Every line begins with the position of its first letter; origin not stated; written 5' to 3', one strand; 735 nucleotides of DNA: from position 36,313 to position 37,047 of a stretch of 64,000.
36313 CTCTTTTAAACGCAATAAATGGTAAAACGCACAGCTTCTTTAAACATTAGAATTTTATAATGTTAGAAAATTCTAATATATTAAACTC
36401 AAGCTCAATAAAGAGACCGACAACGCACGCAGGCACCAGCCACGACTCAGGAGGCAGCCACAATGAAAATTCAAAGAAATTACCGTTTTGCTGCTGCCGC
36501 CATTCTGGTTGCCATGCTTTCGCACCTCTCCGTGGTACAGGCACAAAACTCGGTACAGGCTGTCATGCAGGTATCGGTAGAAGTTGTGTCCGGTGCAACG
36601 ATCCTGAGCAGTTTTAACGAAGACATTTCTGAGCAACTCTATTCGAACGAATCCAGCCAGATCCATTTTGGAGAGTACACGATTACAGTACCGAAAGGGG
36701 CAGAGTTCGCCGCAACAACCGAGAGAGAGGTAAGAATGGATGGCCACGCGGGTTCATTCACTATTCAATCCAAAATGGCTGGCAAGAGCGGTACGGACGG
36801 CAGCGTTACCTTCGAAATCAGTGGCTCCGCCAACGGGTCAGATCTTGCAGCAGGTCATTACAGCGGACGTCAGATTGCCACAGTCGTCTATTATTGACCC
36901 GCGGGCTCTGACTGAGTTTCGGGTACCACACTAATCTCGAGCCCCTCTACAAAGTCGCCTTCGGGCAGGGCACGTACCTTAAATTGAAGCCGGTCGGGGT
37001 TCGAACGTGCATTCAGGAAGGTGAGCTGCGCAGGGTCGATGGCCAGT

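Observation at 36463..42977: Chaperone-usher-like pathway built on five DUF4402/spore-coat-U-like subunits in a T9SS-bearing lineage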

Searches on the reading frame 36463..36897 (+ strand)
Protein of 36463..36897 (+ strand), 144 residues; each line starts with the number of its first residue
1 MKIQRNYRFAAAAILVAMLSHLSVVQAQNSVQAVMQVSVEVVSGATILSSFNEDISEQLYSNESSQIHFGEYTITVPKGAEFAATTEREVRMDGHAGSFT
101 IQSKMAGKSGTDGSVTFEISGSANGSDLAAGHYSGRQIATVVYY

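Call 3: search_protein_families(library=pfam, proteins=[window:36463-36897:+], max_evalue=1)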
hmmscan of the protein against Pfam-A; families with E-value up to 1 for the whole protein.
window:36463-36897:+ (144 aa): 4 families
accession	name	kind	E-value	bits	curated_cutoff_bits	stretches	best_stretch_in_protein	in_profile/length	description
PF14352.11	DUF4402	-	0.0092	17.1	25.2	1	71-143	58-129/129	Domain of unknown function (DUF4402)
PF15414.12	DUF4621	-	0.048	13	27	1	40-120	207-281/329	Protein of unknown function (DUF4621)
PF12970.12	DUF3858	-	0.11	13.1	27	1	49-108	19-76/116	Domain of Unknown Function with PDB structure (DUF3858)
PF21450.3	RIF2_lid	-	0.12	13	27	1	25-79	2-54/85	RIF2, AAA+ lid domain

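Call 4: search_protein_families(library=ncbifam, proteins=[window:36463-36897:+], max_evalue=1)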
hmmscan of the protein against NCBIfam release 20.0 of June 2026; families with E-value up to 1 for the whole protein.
window:36463-36897:+ (144 aa): 2 families
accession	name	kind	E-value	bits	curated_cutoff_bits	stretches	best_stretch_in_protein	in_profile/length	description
TIGR04263.1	SasC_Mrp_aggreg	subfamily_domain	0.025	13.7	60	1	34-120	224-309/366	SasC/FmtB family protein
NF008667.0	PRK11667.1-5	equivalog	0.15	12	221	1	4-30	3-29/157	hypothetical protein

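Call 43: search_protein_families(library=pfam, alignment_id=A6, max_evalue=0.01)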
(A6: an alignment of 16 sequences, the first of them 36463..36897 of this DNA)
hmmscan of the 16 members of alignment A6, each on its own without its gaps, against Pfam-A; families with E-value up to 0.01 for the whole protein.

A. member 1, window:36463-36897:+ (144 aa): 1 family
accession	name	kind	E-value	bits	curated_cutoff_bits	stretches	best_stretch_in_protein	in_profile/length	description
PF14352.11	DUF4402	-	0.0092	17.1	25.2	0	71-143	58-129/129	Domain of unknown function (DUF4402)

B. families by the number of members that match (of 16 scanned): 3 families
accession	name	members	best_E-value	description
PF18981.6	InlK_D3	1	0.00032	Internalin K domain (D3/D4)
PF01729.25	QRPTase_C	1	0.0083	Quinolinate phosphoribosyl transferase, C-terminal domain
PF14352.11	DUF4402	1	0.0092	Domain of unknown function (DUF4402)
